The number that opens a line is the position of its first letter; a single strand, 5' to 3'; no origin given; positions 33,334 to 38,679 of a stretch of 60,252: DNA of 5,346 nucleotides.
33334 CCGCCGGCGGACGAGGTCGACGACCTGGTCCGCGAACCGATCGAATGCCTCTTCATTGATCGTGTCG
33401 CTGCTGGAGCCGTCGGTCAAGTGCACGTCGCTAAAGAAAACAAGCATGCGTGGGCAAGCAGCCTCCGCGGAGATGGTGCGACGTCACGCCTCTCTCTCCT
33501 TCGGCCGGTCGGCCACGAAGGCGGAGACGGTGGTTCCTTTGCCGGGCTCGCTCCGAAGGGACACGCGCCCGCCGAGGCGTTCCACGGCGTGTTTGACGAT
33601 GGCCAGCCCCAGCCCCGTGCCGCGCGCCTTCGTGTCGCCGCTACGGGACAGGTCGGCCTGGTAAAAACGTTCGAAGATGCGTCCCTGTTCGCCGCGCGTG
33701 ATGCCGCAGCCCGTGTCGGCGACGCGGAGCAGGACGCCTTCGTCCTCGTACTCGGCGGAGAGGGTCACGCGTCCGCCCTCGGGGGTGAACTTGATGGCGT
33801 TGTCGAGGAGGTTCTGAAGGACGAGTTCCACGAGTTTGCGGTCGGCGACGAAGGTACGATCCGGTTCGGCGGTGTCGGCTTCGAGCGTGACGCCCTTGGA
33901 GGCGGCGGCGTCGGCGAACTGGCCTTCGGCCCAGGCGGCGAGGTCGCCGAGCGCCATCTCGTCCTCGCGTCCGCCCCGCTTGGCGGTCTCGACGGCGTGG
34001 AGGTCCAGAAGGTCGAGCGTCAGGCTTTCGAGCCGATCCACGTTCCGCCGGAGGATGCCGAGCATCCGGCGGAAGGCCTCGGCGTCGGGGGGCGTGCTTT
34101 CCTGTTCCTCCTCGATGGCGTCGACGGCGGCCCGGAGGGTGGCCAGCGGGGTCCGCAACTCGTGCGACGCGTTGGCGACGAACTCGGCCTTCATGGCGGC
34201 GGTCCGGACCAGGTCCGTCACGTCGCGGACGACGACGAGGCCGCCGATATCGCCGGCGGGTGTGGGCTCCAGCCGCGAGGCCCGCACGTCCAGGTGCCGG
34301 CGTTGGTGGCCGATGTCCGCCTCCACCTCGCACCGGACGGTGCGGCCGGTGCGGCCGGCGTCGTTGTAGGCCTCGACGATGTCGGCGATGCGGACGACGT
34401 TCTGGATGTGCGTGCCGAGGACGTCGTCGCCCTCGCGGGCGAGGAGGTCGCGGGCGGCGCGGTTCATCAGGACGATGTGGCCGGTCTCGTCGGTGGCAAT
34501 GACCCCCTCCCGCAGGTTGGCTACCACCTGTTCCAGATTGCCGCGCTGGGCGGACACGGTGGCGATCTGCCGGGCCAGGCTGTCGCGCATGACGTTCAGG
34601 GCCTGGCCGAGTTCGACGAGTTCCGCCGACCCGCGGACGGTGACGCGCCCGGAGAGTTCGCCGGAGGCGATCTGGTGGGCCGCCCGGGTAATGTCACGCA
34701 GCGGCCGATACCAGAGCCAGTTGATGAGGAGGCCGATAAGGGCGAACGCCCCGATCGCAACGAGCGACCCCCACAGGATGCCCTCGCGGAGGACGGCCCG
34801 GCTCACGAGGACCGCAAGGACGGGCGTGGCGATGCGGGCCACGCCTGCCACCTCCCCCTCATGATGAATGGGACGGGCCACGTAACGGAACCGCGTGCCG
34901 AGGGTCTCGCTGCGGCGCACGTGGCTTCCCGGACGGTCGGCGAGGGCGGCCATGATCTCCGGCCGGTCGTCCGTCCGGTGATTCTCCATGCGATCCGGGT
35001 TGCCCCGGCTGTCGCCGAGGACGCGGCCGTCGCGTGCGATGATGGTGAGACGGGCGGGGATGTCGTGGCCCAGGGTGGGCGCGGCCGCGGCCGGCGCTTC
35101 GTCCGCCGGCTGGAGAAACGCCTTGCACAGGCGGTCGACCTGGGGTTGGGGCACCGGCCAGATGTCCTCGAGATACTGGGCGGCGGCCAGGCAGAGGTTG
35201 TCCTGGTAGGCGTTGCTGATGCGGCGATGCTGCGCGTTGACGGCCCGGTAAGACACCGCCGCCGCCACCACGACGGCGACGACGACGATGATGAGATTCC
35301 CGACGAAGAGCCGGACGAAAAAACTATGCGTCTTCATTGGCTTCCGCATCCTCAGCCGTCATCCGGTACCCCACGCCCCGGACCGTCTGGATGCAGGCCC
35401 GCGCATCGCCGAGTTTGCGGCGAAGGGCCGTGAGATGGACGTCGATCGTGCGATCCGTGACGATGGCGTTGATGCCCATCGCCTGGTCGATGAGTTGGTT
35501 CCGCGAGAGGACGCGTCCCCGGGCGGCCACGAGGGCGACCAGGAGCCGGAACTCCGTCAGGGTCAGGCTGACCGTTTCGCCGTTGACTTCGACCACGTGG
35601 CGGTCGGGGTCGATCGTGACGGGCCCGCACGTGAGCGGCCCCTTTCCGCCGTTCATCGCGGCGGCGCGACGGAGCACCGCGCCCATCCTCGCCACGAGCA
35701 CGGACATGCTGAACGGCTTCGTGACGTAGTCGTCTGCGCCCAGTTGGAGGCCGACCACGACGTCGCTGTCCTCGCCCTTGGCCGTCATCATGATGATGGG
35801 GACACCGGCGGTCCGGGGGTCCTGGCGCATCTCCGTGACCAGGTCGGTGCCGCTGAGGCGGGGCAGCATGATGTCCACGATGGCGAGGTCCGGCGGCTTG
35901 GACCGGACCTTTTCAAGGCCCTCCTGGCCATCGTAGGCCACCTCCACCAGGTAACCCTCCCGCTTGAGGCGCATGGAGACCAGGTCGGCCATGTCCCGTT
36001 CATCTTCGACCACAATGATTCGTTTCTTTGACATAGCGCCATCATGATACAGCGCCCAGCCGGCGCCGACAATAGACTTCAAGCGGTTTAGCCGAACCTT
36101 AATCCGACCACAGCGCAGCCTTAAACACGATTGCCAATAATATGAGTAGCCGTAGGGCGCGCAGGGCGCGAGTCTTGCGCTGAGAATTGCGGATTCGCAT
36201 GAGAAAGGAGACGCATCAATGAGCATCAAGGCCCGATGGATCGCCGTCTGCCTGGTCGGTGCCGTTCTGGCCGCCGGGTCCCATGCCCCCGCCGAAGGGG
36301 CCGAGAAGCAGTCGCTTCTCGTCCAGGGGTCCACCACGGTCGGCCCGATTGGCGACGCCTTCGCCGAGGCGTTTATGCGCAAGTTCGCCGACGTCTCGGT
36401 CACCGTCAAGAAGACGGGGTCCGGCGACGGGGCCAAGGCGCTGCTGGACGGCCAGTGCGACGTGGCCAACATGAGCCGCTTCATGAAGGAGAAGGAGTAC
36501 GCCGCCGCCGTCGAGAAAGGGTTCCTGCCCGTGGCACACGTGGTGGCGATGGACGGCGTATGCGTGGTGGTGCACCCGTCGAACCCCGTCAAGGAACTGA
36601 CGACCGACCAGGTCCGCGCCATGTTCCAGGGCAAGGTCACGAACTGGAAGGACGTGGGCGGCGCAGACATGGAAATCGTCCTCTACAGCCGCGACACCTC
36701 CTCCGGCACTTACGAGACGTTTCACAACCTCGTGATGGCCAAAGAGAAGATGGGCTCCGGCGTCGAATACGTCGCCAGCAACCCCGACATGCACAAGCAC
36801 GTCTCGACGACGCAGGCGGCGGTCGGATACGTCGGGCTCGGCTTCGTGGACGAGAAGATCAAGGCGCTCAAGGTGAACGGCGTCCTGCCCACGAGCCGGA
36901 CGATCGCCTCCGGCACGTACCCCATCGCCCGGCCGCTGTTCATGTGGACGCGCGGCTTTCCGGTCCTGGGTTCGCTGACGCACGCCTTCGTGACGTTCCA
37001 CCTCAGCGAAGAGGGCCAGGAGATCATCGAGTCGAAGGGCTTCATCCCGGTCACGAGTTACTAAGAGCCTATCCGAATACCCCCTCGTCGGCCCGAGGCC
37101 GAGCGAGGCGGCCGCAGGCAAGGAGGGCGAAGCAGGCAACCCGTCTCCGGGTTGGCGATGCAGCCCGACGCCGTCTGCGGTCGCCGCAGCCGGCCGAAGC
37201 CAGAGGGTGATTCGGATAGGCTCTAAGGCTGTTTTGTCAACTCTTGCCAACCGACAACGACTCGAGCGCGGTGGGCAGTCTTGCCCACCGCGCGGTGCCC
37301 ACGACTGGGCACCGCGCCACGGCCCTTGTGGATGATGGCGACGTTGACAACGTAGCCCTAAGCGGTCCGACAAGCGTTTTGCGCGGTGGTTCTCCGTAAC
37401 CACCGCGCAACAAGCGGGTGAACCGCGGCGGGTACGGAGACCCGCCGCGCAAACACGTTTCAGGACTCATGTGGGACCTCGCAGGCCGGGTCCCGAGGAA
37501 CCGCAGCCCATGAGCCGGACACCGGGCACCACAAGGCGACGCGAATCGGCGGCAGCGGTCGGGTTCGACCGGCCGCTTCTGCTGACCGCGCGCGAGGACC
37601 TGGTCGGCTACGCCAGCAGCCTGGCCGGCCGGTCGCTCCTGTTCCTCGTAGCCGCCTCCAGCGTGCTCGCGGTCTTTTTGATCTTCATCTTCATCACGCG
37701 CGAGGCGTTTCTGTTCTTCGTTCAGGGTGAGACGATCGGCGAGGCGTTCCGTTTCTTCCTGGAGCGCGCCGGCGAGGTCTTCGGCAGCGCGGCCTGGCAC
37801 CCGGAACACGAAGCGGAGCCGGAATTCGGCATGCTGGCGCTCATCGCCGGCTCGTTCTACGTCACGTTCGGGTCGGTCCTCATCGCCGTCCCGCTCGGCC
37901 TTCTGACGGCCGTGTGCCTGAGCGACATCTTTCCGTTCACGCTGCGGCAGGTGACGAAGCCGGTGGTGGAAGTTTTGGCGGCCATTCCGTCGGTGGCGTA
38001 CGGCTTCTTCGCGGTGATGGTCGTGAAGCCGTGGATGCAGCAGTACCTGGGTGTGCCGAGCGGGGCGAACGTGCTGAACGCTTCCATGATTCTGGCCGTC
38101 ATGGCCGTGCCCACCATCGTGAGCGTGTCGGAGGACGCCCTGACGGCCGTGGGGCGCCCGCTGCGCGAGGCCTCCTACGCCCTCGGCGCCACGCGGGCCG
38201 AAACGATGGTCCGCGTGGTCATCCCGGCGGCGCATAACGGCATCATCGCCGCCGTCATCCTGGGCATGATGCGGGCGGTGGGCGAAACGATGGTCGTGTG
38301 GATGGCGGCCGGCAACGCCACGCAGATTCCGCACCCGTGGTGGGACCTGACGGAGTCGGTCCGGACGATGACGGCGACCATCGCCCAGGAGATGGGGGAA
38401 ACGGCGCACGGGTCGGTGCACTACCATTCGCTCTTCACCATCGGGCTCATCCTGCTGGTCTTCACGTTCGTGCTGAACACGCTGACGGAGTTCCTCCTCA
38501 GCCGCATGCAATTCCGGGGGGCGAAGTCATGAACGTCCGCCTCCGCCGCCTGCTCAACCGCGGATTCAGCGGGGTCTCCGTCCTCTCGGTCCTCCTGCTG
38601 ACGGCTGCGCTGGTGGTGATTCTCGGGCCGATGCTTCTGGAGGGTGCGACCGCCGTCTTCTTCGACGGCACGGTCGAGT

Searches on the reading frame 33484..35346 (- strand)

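Call 59: search_protein_families(library=pfam, proteins=[window:33484-35346:-], max_evalue=0.00001)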
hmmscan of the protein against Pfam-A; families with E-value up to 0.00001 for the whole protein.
window:33484-35346:- (620 aa): 7 families
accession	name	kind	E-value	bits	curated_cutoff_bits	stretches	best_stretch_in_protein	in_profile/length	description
PF02518.31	HATPase_c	-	8.2e-30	103.9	26.4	1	502-611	2-107/111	Histidine kinase-, DNA gyrase B-, and HSP90-like ATPase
PF00512.31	HisKA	-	5.2e-14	52.5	26.9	1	385-450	1-61/66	His Kinase A (phospho-acceptor) domain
PF00672.30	HAMP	-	5.5e-14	52.7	25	1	214-258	8-52/53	HAMP domain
PF08448.16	PAS_4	-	3.4e-08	34.1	23.1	1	277-380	3-109/110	PAS fold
PF00989.32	PAS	-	3.5e-08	33.9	22.6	1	271-359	3-96/113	PAS fold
PF16736.11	sCache_like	-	2.7e-06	28.1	27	1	92-174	39-116/117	Single Cache-like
PF13426.13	PAS_9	-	4.2e-06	27.4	27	1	281-378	3-103/103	PAS domain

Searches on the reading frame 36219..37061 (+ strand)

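Call 59: search_protein_families(library=pfam, proteins=[window:36219-37061:+], max_evalue=0.00001)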
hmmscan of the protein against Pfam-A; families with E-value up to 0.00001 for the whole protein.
window:36219-37061:+ (281 aa): 3 families
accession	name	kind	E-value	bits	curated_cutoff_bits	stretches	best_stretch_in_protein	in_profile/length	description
PF12849.12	PBP_like_2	-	4.7e-48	164.7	27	1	25-265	4-267/267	PBP superfamily domain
PF12727.12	PBP_like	-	2.1e-15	56.8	27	1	49-217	1-161/193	PBP superfamily domain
PF13531.11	SBP_bac_11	-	3.1e-11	43.9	25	1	37-275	5-226/227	Bacterial extracellular solute-binding protein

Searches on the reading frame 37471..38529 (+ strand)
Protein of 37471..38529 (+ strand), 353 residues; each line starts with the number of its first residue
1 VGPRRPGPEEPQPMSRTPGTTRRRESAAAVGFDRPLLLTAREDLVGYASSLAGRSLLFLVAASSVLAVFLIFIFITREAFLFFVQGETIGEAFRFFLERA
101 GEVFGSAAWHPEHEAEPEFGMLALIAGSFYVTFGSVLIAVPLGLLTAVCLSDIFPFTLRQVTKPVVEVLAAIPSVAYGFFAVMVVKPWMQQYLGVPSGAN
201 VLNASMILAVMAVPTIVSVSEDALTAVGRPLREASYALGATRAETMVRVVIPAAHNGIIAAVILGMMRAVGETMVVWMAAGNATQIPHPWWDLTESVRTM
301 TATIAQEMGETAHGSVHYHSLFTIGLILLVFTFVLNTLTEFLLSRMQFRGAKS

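Call 59: search_protein_families(library=pfam, proteins=[window:37471-38529:+], max_evalue=0.00001)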
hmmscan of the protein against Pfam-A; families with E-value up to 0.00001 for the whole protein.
window:37471-38529:+ (353 aa): 1 family
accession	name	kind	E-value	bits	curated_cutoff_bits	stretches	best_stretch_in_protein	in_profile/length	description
PF00528.27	BPD_transp_1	-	5.5e-17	62.5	26.4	1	139-346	1-182/184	Binding-protein-dependent transport system inner membrane component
